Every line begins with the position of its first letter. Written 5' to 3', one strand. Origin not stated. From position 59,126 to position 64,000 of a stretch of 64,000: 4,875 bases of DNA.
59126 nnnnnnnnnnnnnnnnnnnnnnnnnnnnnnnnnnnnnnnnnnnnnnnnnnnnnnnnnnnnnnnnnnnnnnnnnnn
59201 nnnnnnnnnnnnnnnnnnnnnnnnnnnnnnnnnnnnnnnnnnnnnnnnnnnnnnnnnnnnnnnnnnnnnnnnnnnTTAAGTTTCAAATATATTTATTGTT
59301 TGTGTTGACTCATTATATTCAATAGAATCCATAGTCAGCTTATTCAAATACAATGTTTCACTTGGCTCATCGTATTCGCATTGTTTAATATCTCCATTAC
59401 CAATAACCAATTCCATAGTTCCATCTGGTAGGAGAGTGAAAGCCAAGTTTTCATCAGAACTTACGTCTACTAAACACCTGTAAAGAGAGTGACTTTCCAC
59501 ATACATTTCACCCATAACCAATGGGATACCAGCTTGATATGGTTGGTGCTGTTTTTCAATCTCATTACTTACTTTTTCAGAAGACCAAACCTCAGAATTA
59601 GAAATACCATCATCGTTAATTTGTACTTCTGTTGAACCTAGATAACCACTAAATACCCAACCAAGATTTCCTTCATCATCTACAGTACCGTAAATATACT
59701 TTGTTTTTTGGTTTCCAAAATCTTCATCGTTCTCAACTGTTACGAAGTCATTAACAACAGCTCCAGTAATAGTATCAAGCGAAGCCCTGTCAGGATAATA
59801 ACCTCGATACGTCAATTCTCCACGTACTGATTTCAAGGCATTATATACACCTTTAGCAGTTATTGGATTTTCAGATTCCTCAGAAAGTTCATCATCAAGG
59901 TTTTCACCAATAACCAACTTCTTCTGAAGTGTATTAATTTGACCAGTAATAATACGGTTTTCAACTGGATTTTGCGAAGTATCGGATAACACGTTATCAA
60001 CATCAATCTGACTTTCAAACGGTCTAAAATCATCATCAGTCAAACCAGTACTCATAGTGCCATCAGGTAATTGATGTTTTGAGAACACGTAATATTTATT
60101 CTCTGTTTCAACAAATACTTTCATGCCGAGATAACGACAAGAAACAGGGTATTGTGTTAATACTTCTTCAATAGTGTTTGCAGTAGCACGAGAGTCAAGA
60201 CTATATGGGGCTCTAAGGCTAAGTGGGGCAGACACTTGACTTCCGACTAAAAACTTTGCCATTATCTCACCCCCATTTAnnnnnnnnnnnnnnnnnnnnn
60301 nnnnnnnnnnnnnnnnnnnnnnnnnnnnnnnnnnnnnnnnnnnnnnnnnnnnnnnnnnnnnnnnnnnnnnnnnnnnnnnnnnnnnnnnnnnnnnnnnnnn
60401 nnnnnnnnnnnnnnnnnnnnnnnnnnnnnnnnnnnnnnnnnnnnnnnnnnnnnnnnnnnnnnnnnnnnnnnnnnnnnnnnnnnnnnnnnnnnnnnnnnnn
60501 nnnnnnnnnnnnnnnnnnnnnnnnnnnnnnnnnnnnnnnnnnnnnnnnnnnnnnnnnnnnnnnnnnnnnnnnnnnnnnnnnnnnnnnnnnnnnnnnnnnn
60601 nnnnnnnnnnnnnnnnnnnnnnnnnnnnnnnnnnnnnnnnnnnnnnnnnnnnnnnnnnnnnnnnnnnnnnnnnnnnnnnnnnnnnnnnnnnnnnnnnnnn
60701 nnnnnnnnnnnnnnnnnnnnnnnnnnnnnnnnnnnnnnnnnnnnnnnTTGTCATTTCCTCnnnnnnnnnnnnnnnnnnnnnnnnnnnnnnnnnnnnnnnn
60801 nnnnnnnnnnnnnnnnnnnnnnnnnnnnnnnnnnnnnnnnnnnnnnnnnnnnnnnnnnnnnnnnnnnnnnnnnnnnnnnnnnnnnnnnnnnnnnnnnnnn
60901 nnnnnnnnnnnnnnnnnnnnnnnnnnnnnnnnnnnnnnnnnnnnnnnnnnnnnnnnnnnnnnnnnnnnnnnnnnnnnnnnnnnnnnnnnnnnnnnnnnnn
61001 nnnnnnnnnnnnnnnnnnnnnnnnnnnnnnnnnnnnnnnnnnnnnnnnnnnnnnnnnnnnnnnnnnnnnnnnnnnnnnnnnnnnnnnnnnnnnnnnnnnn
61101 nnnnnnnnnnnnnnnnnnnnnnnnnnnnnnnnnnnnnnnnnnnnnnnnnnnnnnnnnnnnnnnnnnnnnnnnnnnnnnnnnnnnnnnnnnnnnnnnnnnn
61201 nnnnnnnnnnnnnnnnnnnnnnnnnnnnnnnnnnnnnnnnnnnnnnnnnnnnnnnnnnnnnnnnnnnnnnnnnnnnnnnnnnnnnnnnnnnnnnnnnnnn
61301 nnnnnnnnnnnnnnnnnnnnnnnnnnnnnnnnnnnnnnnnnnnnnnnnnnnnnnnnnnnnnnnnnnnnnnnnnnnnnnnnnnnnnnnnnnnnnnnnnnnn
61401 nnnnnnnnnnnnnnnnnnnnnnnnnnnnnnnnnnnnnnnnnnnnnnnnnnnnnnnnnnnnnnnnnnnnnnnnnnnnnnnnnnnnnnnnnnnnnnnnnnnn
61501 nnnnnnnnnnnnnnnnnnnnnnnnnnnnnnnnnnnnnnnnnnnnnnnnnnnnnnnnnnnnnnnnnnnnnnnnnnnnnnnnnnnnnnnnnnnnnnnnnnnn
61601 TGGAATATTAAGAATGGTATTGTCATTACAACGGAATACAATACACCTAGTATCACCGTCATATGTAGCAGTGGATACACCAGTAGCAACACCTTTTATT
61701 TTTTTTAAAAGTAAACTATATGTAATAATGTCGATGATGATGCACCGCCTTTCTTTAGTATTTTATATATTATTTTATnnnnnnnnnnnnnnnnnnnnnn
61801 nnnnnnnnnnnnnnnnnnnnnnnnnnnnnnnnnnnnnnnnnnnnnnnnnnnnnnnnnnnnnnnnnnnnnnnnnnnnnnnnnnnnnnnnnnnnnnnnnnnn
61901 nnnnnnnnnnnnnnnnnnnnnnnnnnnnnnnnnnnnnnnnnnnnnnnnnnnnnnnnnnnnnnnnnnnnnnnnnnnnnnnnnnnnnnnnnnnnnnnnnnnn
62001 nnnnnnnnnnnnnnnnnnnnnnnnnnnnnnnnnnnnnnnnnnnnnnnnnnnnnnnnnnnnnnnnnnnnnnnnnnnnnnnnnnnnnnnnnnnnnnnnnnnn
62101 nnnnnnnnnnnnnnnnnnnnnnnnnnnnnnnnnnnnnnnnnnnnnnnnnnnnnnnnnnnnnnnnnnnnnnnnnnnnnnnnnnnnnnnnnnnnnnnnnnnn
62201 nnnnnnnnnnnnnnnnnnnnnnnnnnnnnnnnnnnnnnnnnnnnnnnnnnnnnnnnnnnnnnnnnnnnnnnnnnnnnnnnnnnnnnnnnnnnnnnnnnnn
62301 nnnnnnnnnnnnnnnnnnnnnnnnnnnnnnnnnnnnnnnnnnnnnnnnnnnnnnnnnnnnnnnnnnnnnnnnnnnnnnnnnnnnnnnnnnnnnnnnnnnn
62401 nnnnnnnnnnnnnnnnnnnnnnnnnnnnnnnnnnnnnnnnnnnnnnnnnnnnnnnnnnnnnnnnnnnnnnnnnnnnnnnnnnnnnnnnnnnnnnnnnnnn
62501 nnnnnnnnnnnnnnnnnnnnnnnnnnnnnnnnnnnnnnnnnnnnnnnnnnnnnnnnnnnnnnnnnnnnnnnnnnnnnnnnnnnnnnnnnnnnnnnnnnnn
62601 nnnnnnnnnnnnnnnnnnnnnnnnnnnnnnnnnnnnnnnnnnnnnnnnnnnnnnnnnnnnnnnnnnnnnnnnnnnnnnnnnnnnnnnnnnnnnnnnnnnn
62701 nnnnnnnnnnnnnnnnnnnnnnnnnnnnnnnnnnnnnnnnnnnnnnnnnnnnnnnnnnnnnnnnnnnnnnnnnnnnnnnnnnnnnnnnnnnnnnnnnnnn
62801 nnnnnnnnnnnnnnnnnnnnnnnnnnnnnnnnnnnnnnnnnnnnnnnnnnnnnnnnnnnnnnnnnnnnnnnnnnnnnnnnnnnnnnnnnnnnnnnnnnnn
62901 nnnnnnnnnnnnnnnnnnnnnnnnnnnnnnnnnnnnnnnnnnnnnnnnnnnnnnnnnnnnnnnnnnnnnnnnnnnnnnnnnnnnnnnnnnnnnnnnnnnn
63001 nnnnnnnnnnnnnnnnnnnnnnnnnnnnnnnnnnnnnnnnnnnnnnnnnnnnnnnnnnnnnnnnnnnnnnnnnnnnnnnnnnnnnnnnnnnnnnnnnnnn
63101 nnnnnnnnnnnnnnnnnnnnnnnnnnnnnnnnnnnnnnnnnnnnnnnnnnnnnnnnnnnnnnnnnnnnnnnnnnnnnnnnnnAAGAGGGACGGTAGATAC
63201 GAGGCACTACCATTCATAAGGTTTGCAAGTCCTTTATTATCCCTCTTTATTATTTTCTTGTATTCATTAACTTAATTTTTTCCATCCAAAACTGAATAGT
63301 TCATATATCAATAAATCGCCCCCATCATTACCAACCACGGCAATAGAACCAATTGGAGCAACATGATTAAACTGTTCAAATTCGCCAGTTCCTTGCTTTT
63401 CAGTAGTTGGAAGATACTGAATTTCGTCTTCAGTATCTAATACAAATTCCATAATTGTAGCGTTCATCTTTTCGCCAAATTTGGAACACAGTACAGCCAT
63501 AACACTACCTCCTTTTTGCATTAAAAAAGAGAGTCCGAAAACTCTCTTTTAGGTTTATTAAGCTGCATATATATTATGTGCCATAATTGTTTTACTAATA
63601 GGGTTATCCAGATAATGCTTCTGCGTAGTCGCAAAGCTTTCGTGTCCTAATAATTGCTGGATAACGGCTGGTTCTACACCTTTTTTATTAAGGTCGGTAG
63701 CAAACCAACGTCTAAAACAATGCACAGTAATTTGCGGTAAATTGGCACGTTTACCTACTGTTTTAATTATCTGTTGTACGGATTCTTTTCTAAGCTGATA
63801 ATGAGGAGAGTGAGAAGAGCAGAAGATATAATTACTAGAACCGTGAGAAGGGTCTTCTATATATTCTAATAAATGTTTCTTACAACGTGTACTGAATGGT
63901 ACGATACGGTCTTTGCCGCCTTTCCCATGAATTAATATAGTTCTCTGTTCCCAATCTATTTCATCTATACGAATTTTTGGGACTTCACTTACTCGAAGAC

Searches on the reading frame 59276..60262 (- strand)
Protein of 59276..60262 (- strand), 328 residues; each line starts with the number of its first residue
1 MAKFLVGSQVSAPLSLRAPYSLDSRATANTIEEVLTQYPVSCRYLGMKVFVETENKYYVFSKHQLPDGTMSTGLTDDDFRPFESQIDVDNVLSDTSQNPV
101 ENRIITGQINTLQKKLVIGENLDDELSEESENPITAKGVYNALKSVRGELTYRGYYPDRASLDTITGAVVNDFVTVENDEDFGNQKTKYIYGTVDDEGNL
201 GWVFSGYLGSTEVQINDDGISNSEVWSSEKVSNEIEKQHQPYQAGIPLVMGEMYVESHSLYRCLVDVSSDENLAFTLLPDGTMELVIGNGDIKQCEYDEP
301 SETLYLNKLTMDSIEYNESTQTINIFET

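Call 34: search_protein_families(library=pfam, proteins=[window:59276-60262:-], max_evalue=0.01)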
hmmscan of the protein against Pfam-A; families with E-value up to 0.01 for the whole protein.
window:59276-60262:- (328 aa): 0 families

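Call 46: find_encoding_contigs(protein=window:59276-60262:-, flank=10000, max_places=2)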
Protein window:59276-60262:- (328 aa): 22 contigs read that carry it; 2 places shown.
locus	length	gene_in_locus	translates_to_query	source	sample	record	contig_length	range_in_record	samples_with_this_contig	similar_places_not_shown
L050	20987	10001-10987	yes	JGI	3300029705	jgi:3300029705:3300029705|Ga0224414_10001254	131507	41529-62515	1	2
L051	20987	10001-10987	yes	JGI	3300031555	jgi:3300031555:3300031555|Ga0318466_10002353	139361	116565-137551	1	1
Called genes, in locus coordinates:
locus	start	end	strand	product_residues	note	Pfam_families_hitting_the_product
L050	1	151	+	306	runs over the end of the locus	-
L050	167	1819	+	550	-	PF16467:DUF5048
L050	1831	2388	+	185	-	-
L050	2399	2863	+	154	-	-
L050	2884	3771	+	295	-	-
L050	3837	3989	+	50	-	-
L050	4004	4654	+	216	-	-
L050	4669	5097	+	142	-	PF09458:H_lectin (weak)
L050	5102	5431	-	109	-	-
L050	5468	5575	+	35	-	-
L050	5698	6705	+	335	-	PF02899:Phage_int_SAM_1 (weak), PF13495:Phage_int_SAM_4 (weak), PF00589:Phage_integrase, PF16795:Phage_integr_3 (weak)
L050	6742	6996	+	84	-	-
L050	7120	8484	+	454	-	-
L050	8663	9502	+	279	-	-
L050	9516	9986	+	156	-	PF24319:DUF7491 (faint)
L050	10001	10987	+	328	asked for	-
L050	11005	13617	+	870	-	-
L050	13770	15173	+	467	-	PF07484:Collar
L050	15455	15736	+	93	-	-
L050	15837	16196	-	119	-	-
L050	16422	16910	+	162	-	-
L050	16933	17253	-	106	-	-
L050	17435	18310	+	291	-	-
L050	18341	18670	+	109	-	-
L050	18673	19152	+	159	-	-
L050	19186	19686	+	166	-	-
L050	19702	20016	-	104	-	-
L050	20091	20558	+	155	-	PF06541:ABC_trans_CmpB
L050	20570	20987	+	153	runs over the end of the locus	-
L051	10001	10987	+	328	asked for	-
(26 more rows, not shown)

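Call 59: search_protein_families(library=ncbifam, proteins=[L050:5698-6705:+, L050:4669-5097:+], max_evalue=0.001)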
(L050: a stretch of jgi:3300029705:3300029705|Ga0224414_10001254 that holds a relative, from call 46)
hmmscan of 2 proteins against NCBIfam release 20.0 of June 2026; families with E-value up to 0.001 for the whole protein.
L050:5698-6705:+ (335 aa): 12 families
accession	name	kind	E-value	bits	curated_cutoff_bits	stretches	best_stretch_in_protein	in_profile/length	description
NF040815.2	recomb_XerA_Arch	equivalog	6.5e-61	206.2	220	1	63-316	2-250/263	site-specific tyrosine recombinase/integron integrase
TIGR02225.1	recomb_XerD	equivalog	3.9e-42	144.6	329.6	1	70-315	10-269/290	site-specific tyrosine recombinase XerD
TIGR02224.1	recomb_XerC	equivalog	7e-42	143.8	335.15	1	68-316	8-273/295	tyrosine recombinase XerC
NF001399.0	PRK00283.1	subfamily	3.1e-38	131.7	279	1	61-315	9-278/300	tyrosine recombinase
NF002331.0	PRK01287.1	subfamily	2e-24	86.2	371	1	50-315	19-307/365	site-specific tyrosine recombinase XerC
TIGR02249.1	integrase_gron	subfamily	6.7e-22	78.2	265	2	70-237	11-178/315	integron integrase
NF003462.0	PRK05084.1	equivalog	4.7e-21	74.9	267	1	173-315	192-339/360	tyrosine recombinase XerS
NF007370.0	PRK09870.1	subfamily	9.1e-12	45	221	1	152-314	4-173/200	tyrosine-type DNA invertase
NF011946.0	PRK15417.1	equivalog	1.3e-08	34.4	435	1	181-222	136-178/337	integron integrase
NF002685.0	PRK02436.1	equivalog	2e-08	34.4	178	1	61-318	5-244/245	site-specific tyrosine recombinase XerD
NF007246.0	PRK09692.1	domain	1.5e-06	27.1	434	1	167-310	224-365/413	integrase domain-containing protein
NF007371.0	PRK09871.1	subfamily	0.00019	21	222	1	166-316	12-170/198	tyrosine-type DNA invertase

L050:4669-5097:+ (142 aa): 0 families

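Call 60: search_protein_families(library=pfam, proteins=[L050:4669-5097:+, L050:5102-5392:-], max_evalue=0.1)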
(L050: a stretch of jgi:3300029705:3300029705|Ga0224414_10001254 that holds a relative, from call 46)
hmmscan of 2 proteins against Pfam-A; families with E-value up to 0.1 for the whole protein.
L050:4669-5097:+ (142 aa): 2 families
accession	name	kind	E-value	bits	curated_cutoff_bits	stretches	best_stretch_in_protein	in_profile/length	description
PF09458.16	H_lectin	-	1.5e-06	28.6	24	1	81-140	3-67/67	H-type lectin domain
PF21882.2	Gp53-like_C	-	0.012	16.5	24.9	1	73-140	14-82/84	Putative tail fiber protein gp53-like, C-terminal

L050:5102-5392:- (96 aa): 0 families

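Call 63: search_dna_similar(query=L050:5698-6705:+, collection=phages, mode=protein, max_evalue=1e-20, max_rows=25)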
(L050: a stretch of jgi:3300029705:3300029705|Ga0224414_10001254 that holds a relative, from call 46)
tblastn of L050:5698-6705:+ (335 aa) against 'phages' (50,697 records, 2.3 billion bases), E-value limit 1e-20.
Records with a match: 19; places in all: 19; records where one place covers at least 80% of the query: 9.
Best place of each record, by identity: <60% 19.
By first word of the organism name: Bacteriophage 7; Thermus 6; Clostridium 2; Terrisporobacter 1; Enterococcus 1; Staphylococcus 1; Listeria 1.
By host as written in the record: - 7; Thermus thermophilus HB8 3; Thermus thermophilus 3; Terrisporobacter petrolearius ELB 1; Clostridium perfringens 1; [Clostridium] scindens DSM 5676 1; Enterococcus faecalis 1; Staphylococcus aureus 1; and 1 more.
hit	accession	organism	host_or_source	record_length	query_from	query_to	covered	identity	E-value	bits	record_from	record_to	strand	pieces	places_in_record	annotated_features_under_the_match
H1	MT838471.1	Bacteriophage sp.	human fecal samples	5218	11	321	93%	35.0%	2e-51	188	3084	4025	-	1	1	record has no annotation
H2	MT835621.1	Bacteriophage sp.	human fecal samples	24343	60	335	82%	37.4%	7e-50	184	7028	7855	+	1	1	record has no annotation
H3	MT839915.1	Bacteriophage sp.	human fecal samples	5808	5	321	95%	32.3%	9e-46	172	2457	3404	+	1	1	record has no annotation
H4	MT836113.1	Bacteriophage sp.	human fecal samples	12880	10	319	93%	30.7%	4e-36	144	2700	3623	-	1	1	record has no annotation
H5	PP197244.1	Terrisporobacter phage TPELB_ph1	Terrisporobacter petrolearius ELB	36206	3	333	99%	28.3%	1e-41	160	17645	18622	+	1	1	integrase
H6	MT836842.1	Bacteriophage sp.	human fecal samples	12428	22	314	87%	29.6%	1e-28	122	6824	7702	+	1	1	record has no annotation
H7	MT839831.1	Bacteriophage sp.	human fecal samples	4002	6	318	93%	27.5%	1e-29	125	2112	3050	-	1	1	record has no annotation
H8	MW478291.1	Clostridium phage phiCp-D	Clostridium perfringens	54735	64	318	76%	32.0%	1e-38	151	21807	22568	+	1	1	integrase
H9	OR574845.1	Clostridium phage phiCs5676-1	[Clostridium] scindens DSM 5676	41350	37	321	85%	28.6%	2e-30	127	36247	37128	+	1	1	integrase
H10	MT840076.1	Bacteriophage sp.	human fecal samples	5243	106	321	64%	37.6%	3e-41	158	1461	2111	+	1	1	record has no annotation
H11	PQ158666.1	Thermus phage P23-45_stolb3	Thermus thermophilus HB8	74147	56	319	79%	28.5%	7e-22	102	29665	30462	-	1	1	recombinase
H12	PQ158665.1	Thermus phage P23-45_stolb2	Thermus thermophilus HB8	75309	56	319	79%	28.1%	2e-21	101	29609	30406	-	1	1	recombinase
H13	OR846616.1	Enterococcus phage Efs 1-1-1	Enterococcus faecalis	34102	60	315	76%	28.8%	1e-27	119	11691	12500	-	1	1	record has no annotation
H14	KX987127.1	Thermus phage G20c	Thermus thermophilus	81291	56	317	78%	28.1%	1e-21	102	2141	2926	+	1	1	XerD-like integrase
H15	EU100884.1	Thermus phage P74-26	Thermus thermophilus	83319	56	317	78%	28.1%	1e-21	101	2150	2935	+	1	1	phage XerD-like integrase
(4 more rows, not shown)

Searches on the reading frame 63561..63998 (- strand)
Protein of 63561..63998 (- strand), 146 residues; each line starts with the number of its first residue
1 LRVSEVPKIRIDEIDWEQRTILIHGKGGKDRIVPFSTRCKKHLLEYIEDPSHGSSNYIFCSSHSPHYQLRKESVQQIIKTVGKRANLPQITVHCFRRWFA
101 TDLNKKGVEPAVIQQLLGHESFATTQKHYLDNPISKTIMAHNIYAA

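Call 34: search_protein_families(library=pfam, proteins=[window:63561-63998:-], max_evalue=0.01)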
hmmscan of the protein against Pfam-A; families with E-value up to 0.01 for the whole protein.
window:63561-63998:- (146 aa): 3 families
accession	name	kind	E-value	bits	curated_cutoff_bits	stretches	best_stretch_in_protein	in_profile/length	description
PF00589.27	Phage_integrase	-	9.7e-31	107.3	27.1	1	1-131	36-167/172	Phage integrase family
PF11917.13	DUF3435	-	1.8e-06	27.6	25.8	1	65-137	169-243/418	Protein of unknown function (DUF3435)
PF16795.10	Phage_integr_3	-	2.9e-06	27.7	27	1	68-144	89-155/161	Archaeal phage integrase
